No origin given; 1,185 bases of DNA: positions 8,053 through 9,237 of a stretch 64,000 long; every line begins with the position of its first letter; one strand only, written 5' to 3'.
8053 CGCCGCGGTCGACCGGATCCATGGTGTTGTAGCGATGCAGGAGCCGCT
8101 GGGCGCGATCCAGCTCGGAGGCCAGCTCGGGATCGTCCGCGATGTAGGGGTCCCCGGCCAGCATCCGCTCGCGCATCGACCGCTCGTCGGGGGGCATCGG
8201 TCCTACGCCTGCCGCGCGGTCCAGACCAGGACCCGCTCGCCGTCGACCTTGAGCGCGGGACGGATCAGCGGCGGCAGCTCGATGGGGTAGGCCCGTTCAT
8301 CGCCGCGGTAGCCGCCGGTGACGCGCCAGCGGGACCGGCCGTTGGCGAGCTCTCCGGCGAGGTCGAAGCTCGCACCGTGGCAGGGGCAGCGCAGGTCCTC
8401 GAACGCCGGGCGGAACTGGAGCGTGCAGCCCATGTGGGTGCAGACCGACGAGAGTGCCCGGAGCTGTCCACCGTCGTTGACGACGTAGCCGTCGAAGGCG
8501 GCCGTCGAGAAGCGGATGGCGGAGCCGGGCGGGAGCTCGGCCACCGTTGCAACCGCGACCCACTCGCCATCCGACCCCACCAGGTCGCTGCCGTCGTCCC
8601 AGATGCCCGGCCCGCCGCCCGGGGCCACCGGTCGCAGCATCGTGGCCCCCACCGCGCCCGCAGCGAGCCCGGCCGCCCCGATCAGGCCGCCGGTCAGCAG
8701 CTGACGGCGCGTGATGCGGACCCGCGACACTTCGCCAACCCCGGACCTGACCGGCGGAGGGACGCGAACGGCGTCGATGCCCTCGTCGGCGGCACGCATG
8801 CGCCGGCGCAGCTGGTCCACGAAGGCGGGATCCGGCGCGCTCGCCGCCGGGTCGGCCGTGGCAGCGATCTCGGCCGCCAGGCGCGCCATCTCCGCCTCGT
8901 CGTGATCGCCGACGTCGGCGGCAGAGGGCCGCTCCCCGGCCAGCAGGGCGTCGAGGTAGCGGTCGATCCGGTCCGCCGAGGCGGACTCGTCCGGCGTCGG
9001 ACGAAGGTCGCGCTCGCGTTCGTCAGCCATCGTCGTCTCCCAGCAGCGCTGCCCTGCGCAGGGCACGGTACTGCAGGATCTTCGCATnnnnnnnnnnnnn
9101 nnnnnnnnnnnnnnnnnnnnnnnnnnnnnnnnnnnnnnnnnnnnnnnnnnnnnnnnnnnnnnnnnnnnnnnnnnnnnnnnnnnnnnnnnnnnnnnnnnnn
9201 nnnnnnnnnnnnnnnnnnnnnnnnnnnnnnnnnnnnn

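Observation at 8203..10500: HxlR - GAF/fRMsr - ECF sigma - Rieske-domain membrane protein - acetyltransferase operon: candidate redox-sensing anti-sigma factor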

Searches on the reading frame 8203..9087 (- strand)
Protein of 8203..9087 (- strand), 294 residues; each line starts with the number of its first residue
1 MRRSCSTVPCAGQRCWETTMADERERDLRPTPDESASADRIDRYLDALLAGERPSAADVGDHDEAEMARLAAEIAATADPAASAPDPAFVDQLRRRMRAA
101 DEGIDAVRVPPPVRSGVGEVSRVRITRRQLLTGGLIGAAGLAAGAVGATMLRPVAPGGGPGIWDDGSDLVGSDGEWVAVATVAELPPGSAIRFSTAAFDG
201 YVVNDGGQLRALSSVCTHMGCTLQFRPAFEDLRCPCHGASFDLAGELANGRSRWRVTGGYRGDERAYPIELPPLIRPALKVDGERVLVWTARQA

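Call 3: search_protein_families(library=pfam, proteins=[window:8203-9087:-], max_evalue=0.01)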
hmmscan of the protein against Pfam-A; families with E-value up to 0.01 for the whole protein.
window:8203-9087:- (294 aa): 1 family
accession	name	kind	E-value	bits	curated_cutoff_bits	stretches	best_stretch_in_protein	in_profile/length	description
PF00355.32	Rieske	-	2.6e-13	50.1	20.3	1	175-251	1-79/88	Rieske [2Fe-2S] domain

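Call 5: search_protein_families(library=ncbifam, proteins=[window:8206-9030:-], max_evalue=0.01)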
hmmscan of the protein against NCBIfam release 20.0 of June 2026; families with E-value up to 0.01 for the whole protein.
window:8206-9030:- (275 aa): 8 families
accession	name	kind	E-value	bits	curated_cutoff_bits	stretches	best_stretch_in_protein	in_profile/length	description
NF045928.1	Cytb6fFeSPetC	equivalog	1.5e-09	37.5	250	1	167-231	74-142/179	cytochrome b6-f complex iron-sulfur subunit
NF010001.0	PRK13474.1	subfamily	7.5e-09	35.2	154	1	183-231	91-141/178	cytochrome b6-f complex iron-sulfur subunit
TIGR01416.1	Rieske_proteo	equivalog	8.2e-08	32.4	97.4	1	192-231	111-153/176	ubiquinol-cytochrome c reductase iron-sulfur subunit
NF041174.1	SDX_Thmprot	equivalog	1.8e-06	28.1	170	1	182-225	28-72/109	sulredoxin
NF050121.1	bc1_QcrA_actin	exception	1.9e-06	27.6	275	1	189-225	239-276/319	cytochrome bc1 complex Rieske iron-sulfur subunit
TIGR02694.1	arsenite_ox_S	equivalog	3.2e-06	27.1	95.65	1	167-224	30-85/129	arsenate reductase (azurin) small subunit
NF007422.0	PRK09965.1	equivalog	0.00012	22.1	113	1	158-226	4-72/106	bifunctional 3-phenylpropionate/cinnamic acid dioxygenase ferredoxin subunit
NF042948.2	3PPDioc_HcaC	equivalog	0.0021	18.3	150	1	158-225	4-73/105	3-phenylpropionate/cinnamic acid dioxygenase ferredoxin subunit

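Call 7: find_homologous_proteins(query=window:8206-9030:-, max_evalue=0.001)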
Query window:8206-9030:- (275 aa): 905 proteins with E <= 0.001 among 8000 candidates; the best 120 are listed.
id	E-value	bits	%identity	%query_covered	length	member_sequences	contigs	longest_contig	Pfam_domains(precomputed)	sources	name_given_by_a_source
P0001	4.9e-176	602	100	100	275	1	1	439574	PF00355.33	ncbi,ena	-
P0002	2.5e-160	550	90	100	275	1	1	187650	PF00355.33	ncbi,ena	-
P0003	2.0e-142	492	80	100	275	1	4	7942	PF00355.33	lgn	-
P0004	3.4e-140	484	80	100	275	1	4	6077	PF00355.33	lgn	-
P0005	4.6e-139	481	78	99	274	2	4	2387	PF00355.33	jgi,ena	-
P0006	9.2e-138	476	79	99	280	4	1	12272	PF00355.33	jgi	jgi:cytochrome b6-f complex iron-sulfur subunit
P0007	2.1e-137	475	79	99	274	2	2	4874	PF00355.33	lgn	-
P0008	3.7e-136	471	77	99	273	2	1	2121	PF00355.33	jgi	jgi:nitrite reductase/ring-hydroxylating ferredoxin subunit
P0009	1.3e-133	463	77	99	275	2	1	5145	PF00355.33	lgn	-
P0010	5.1e-128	444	73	100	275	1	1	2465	PF00355.33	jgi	jgi:cytochrome b6-f complex iron-sulfur subunit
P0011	5.4e-128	444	74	99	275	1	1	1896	PF00355.33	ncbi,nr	ncbi:MAG TPA: Rieske (2Fe-2S) protein [Candidatus Limnocylindrales bacterium]|nr:Rieske (2Fe-2S) pro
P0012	5.4e-127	441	74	99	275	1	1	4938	PF00355.33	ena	-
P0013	7.4e-125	434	74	99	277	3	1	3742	PF00355.33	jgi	jgi:cytochrome b6-f complex iron-sulfur subunit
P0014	2.4e-124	432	71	99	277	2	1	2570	PF00355.33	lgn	-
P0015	6.8e-124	431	72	99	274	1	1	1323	PF00355.33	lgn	-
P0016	1.3e-123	430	72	100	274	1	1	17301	PF00355.33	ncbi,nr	ncbi:MAG TPA: Rieske (2Fe-2S) protein [Candidatus Limnocylindria bacterium]|nr:Rieske (2Fe-2S) prote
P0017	1.4e-123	430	71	100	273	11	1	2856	PF00355.33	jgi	jgi:nitrite reductase/ring-hydroxylating ferredoxin subunit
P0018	3.7e-123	429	73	98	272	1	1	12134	PF00355.33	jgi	jgi:nitrite reductase/ring-hydroxylating ferredoxin subunit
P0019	2.6e-122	426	72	100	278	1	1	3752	PF00355.33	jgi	jgi:nitrite reductase/ring-hydroxylating ferredoxin subunit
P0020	2.8e-122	426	72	100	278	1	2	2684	PF00355.33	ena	-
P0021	4.2e-122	425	71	99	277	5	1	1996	PF00355.33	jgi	jgi:nitrite reductase/ring-hydroxylating ferredoxin subunit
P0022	4.2e-122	425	72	99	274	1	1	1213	PF00355.33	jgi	-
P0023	1.7e-121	423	72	100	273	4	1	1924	PF00355.33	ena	-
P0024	9.8e-121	421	71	99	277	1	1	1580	PF00355.33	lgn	-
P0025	1.8e-120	420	67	99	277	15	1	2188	PF00355.33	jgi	jgi:nitrite reductase/ring-hydroxylating ferredoxin subunit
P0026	3.3e-120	419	70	98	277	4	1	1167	PF00355.33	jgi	jgi:nitrite reductase/ring-hydroxylating ferredoxin subunit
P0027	1.5e-119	417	71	99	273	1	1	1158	PF00355.33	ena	-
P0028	2.1e-119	416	70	98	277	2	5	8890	PF00355.33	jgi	jgi:nitrite reductase/ring-hydroxylating ferredoxin subunit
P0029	5.2e-119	415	71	99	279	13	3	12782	PF00355.33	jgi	jgi:nitrite reductase/ring-hydroxylating ferredoxin subunit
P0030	7.7e-119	414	71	98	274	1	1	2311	PF00355.33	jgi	jgi:nitrite reductase/ring-hydroxylating ferredoxin subunit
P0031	1.5e-118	413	69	95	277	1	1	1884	PF00355.33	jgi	jgi:nitrite reductase/ring-hydroxylating ferredoxin subunit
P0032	1.6e-118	413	69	100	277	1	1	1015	PF00355.33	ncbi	-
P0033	6.9e-118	411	69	99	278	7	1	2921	PF00355.33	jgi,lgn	jgi:nitrite reductase/ring-hydroxylating ferredoxin subunit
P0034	3.7e-117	409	69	100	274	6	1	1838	PF00355.33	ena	-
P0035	6.1e-117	408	70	99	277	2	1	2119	PF00355.33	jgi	jgi:nitrite reductase/ring-hydroxylating ferredoxin subunit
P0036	7.5e-117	408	67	100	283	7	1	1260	PF00355.33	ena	-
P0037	9.8e-117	407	70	95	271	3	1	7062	PF00355.33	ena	-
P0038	1.9e-116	407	71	99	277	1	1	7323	PF00355.33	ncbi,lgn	-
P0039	9.0e-116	404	70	95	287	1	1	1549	PF00355.33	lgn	-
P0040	2.2e-115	403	71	96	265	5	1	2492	PF00355.33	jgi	-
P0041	3.4e-115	402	71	95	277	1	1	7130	PF00355.33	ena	-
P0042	9.6e-115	401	72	94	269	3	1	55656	PF00355.33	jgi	jgi:cytochrome b6-f complex iron-sulfur subunit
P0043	2.0e-114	400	70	96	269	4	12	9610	PF00355.33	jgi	jgi:nitrite reductase/ring-hydroxylating ferredoxin subunit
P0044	2.8e-114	399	72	95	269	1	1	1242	PF00355.33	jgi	jgi:cytochrome b6-f complex iron-sulfur subunit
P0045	1.1e-113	398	72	92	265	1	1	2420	PF00355.33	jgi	jgi:nitrite reductase/ring-hydroxylating ferredoxin subunit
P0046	2.0e-113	397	70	93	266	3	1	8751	PF00355.33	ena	-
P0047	3.5e-111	389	69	99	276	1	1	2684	PF00355.33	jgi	jgi:nitrite reductase/ring-hydroxylating ferredoxin subunit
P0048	8.3e-111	388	68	96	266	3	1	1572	PF00355.33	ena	-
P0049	9.0e-111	388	69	91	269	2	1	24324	PF00355.33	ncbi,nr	ncbi:MAG TPA: Rieske (2Fe-2S) protein [candidate division Zixibacteria bacterium]|nr:Rieske (2Fe-2S)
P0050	1.3e-110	387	72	93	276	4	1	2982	PF00355.33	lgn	-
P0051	1.6e-110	387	67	95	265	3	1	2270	PF00355.33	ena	-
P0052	1.7e-109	384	69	93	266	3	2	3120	PF00355.33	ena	-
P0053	4.1e-109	382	67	99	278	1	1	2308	PF00355.33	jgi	jgi:cytochrome b6-f complex iron-sulfur subunit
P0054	5.5e-109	382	70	93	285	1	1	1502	PF00355.33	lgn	-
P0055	6.2e-109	382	71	92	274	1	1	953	PF00355.33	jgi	jgi:nitrite reductase/ring-hydroxylating ferredoxin subunit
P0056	6.7e-109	382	77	78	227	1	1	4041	PF00355.33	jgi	jgi:nitrite reductase/ring-hydroxylating ferredoxin subunit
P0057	2.2e-108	380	66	100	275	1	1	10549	PF00355.33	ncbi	ncbi:MAG TPA: Rieske (2Fe-2S) protein [Candidatus Limnocylindria bacterium]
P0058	2.7e-108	380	67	96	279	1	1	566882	PF00355.33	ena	-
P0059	2.7e-108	380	67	96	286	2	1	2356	PF00355.33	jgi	jgi:cytochrome b6-f complex iron-sulfur subunit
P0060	5.6e-108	379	59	97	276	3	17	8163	PF00355.33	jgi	jgi:cytochrome b6-f complex iron-sulfur subunit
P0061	6.9e-108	378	69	94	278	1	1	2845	PF00355.33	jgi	jgi:cytochrome b6-f complex iron-sulfur subunit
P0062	2.0e-107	377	67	99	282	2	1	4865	PF00355.33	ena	-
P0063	3.0e-107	376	67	95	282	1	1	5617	PF00355.33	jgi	jgi:cytochrome b6-f complex iron-sulfur subunit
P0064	8.7e-107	375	68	95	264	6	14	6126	PF00355.33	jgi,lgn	jgi:nitrite reductase/ring-hydroxylating ferredoxin subunit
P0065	1.1e-106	375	70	93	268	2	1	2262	PF00355.33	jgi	jgi:cytochrome b6-f complex iron-sulfur subunit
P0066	2.9e-106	373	69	93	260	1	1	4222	PF00355.33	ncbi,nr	ncbi:MAG TPA: Rieske 2Fe-2S domain-containing protein, partial [Candidatus Limnocylindria bacterium]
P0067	5.5e-106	372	66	96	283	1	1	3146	PF00355.33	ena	-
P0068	9.9e-106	371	65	96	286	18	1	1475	PF00355.33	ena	-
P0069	1.5e-105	371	68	93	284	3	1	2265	PF00355.33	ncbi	-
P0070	1.8e-105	371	64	99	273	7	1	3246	PF00355.33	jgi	jgi:nitrite reductase/ring-hydroxylating ferredoxin subunit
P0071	2.9e-105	370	70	93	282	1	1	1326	PF00355.33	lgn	-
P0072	3.8e-105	369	58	99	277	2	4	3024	PF00355.33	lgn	-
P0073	5.3e-105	369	66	98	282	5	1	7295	PF00355.33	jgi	jgi:cytochrome b6-f complex iron-sulfur subunit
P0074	5.6e-105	369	64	100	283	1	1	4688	PF00355.33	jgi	jgi:cytochrome b6-f complex iron-sulfur subunit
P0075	6.3e-105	369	67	91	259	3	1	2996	PF00355.33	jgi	jgi:cytochrome b6-f complex iron-sulfur subunit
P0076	7.2e-105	369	64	100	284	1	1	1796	PF00355.33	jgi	jgi:cytochrome b6-f complex iron-sulfur subunit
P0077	8.0e-105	368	66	99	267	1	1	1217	PF00355.33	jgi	-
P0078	8.6e-105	368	66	96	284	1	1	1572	PF00355.33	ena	-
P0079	9.9e-105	368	65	99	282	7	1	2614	PF00355.33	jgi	jgi:nitrite reductase/ring-hydroxylating ferredoxin subunit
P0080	1.0e-104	368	64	100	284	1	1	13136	PF00355.33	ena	-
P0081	1.4e-104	368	67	94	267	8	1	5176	PF00355.33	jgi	jgi:cytochrome b6-f complex iron-sulfur subunit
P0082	1.7e-104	367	65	99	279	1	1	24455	PF00355.33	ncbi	-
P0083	1.7e-104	367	66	96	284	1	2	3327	PF00355.33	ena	-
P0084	1.9e-104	367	72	48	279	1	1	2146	PF00355.33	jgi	jgi:nitrite reductase/ring-hydroxylating ferredoxin subunit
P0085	2.1e-104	367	66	99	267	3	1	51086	PF00355.33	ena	-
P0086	2.5e-104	367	65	99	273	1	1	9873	PF00355.33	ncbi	-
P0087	4.4e-104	366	64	100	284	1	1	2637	PF00355.33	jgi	jgi:nitrite reductase/ring-hydroxylating ferredoxin subunit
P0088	4.7e-104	366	68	93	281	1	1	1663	PF00355.33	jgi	jgi:cytochrome b6-f complex iron-sulfur subunit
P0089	5.4e-104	366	68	93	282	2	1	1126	PF00355.33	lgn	-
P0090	7.7e-104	365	67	95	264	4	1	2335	PF00355.33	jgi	jgi:nitrite reductase/ring-hydroxylating ferredoxin subunit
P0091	2.0e-103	364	67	93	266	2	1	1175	PF00355.33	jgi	jgi:cytochrome b6-f complex iron-sulfur subunit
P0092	2.3e-103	364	66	99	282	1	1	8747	PF00355.33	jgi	jgi:cytochrome b6-f complex iron-sulfur subunit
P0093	2.6e-103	363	65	95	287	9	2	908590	PF00355.33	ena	-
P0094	5.1e-103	362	63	99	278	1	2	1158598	PF00355.33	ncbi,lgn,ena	-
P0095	5.3e-103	362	65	99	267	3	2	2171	PF00355.33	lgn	-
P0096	5.4e-103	362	64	100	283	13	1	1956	PF00355.33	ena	-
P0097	6.8e-103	362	71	83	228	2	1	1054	PF00355.33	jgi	jgi:nitrite reductase/ring-hydroxylating ferredoxin subunit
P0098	7.6e-103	362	63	99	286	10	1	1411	PF00355.33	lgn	-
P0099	8.5e-103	362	64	99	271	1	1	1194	PF00355.33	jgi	jgi:nitrite reductase/ring-hydroxylating ferredoxin subunit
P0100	9.1e-103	362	61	99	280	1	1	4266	PF00355.33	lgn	-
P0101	1.4e-102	361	64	99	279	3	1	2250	PF00355.33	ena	-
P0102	1.5e-102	361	66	96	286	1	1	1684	PF00355.33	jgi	jgi:cytochrome b6-f complex iron-sulfur subunit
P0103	1.5e-102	361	66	99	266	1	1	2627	PF00355.33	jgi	jgi:cytochrome b6-f complex iron-sulfur subunit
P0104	1.8e-102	361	64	96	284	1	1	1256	PF00355.33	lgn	-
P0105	2.0e-102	361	65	95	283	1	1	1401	PF00355.33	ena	-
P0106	2.3e-102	360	64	99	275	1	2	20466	PF00355.33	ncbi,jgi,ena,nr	ncbi:MAG: Rieske (2Fe-2S) protein [Chloroflexota bacterium]|nr:Rieske (2Fe-2S) protein [Chloroflexot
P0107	2.7e-102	360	66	93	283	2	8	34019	PF00355.33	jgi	jgi:nitrite reductase/ring-hydroxylating ferredoxin subunit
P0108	3.1e-102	360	65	96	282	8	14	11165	PF00355.33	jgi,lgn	jgi:nitrite reductase/ring-hydroxylating ferredoxin subunit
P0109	3.1e-102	360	56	99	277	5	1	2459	PF00355.33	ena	-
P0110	3.8e-102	360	65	95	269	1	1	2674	PF00355.33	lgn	-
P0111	5.0e-102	359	64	99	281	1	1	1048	PF00355.33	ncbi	-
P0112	5.5e-102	359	66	93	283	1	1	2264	PF00355.33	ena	-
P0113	1.6e-101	358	65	94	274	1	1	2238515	PF00355.33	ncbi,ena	-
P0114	2.2e-101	357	64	97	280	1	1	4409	PF00355.33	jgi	jgi:nitrite reductase/ring-hydroxylating ferredoxin subunit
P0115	3.2e-101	357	64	99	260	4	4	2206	PF00355.33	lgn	-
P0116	3.5e-101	356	66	93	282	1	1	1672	PF00355.33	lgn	-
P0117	4.0e-101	356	63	99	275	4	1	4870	PF00355.33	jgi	jgi:nitrite reductase/ring-hydroxylating ferredoxin subunit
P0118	4.3e-101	356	63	98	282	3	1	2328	PF00355.33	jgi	jgi:cytochrome b6-f complex iron-sulfur subunit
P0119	4.5e-101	356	65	96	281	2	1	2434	PF00355.33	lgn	-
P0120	5.1e-101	356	63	99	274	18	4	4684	PF00355.33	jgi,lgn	jgi:nitrite reductase/ring-hydroxylating ferredoxin subunit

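Call 9: find_encoding_contigs(protein=P0113, flank=6000, max_places=2)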
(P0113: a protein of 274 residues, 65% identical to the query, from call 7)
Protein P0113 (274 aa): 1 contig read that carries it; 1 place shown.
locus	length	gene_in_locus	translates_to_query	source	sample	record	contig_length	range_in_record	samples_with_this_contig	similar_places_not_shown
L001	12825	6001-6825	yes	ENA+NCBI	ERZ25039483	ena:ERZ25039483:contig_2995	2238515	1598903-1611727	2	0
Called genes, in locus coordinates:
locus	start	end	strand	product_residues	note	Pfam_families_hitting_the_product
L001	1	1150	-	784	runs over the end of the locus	PF01578:Cytochrom_C_asm, PF16327:CcmF_C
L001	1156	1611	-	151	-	PF03100:CcmE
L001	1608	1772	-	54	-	-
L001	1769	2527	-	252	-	PF01578:Cytochrom_C_asm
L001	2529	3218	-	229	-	PF01061:ABC2_membrane, PF03379:CcmB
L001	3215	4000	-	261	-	PF13191:AAA_16 (weak), PF00005:ABC_tran, PF13304:AAA_21 (faint), PF13521:AAA_28 (faint)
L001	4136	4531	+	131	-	PF13473:Cupredoxin_1, PF00127:Copper-bind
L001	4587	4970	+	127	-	PF01638:HxlR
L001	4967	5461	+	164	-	PF13185:GAF_2, PF01590:GAF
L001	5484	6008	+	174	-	PF04542:Sigma70_r2, PF08281:Sigma70_r4_2, PF04545:Sigma70_r4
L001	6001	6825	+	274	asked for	PF00355:Rieske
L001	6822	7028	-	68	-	-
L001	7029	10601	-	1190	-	PF00155:Aminotran_1_2, PF00456:Transketolase_N (weak)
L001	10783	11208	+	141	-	PF01521:Fe-S_biosyn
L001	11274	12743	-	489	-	PF01116:F_bP_aldolase, PF08013:GatZ_KbaZ-like (weak)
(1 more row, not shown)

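Call 10: find_related_loci(query=A1, collection=genome_contigs, flank=5000)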
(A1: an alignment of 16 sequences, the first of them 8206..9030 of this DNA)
Query A1 (275 aa) in genome_contigs; peptide patterns used: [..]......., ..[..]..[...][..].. (x = any residue, [..] = any of these).
599 stretches matched a pattern (row limit reached: there are more); 485 encode a relative of the query (tblastn E <= 1e-3); the best 80 are kept; 80 distinct loci.
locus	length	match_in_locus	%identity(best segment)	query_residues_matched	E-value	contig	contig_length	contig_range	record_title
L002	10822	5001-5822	72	1-275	4e-115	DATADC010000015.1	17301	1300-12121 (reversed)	MAG TPA_asm: Candidatus Limnocylindria bacterium isolate SMAG_U6740 k141_1060844, whole genome shotgun sequence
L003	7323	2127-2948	71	1-272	3e-112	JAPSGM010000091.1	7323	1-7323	MAG: Chloroflexota bacterium isolate BS_bin.023 NODE_2644_length_7323_cov_3.489300, whole genome shotgun sequence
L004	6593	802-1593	69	11-272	9e-105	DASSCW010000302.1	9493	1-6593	MAG TPA_asm: Candidatus Limnocylindria bacterium isolate SMAG_U932 k141_30816, whole genome shotgun sequence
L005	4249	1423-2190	68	19-275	3e-102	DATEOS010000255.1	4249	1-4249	MAG TPA_asm: Candidatus Limnocylindria bacterium isolate SMAG_U9001 k141_1041250, whole genome shotgun sequence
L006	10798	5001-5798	62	13-273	2e-97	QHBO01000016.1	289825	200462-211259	MAG: Chloroflexi bacterium isolate RRmetagenome_bin18 antarctic_groopm_ref2_bin_258_contig_262, whole genome shotgun seq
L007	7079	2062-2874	65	1-273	7e-97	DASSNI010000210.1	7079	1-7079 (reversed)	MAG TPA_asm: Candidatus Limnocylindria bacterium isolate SMAG_U1221 k141_1706509, whole genome shotgun sequence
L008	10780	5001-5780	73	15-273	1e-95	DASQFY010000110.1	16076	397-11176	MAG TPA_asm: Candidatus Dormiibacterota bacterium isolate SMAG_U11792 k141_181710, whole genome shotgun sequence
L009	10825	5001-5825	64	10-273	5e-93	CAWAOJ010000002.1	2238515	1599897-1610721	MAG: uncultured Chloroflexia bacterium isolate MFD01721.bin.1.375 genome assembly, contig: contig_2995, whole genome sho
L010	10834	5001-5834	65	1-273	6e-92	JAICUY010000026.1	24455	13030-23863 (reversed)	MAG: Steroidobacteraceae bacterium isolate HEB_FP_1_bin.9 k141_158334_length_24455_cov_10.6256, whole genome shotgun seq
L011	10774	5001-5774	68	14-271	8e-92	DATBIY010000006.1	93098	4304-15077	MAG TPA_asm: Candidatus Limnocylindria bacterium isolate SMAG_U3906 k141_4934307, whole genome shotgun sequence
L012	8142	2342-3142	65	1-273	7e-91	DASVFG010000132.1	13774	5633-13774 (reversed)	MAG TPA_asm: Candidatus Limnocylindria bacterium isolate SMAG_U2083 k141_439928, whole genome shotgun sequence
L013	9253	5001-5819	62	2-273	3e-90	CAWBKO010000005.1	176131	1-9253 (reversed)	MAG: uncultured Chloroflexia bacterium isolate MFD09212.bin.2.38 genome assembly, contig: contig_5646, whole genome shot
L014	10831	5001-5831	63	1-273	3e-90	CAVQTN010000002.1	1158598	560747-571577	MAG: uncultured Chloroflexia bacterium isolate MFD07737.bin.1.43 genome assembly, contig: contig_13420, whole genome sho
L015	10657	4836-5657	64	1-273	3e-90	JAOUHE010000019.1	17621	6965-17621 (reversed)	MAG: Chloroflexota bacterium isolate 4_1_May_SF_Bin54 4_1_May_SF_Bin54_scaffold_1203_c1, whole genome shotgun sequence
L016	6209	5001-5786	62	13-271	4e-90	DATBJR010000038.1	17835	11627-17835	MAG TPA_asm: Candidatus Limnocylindria bacterium isolate SMAG_U3925 k141_23270, whole genome shotgun sequence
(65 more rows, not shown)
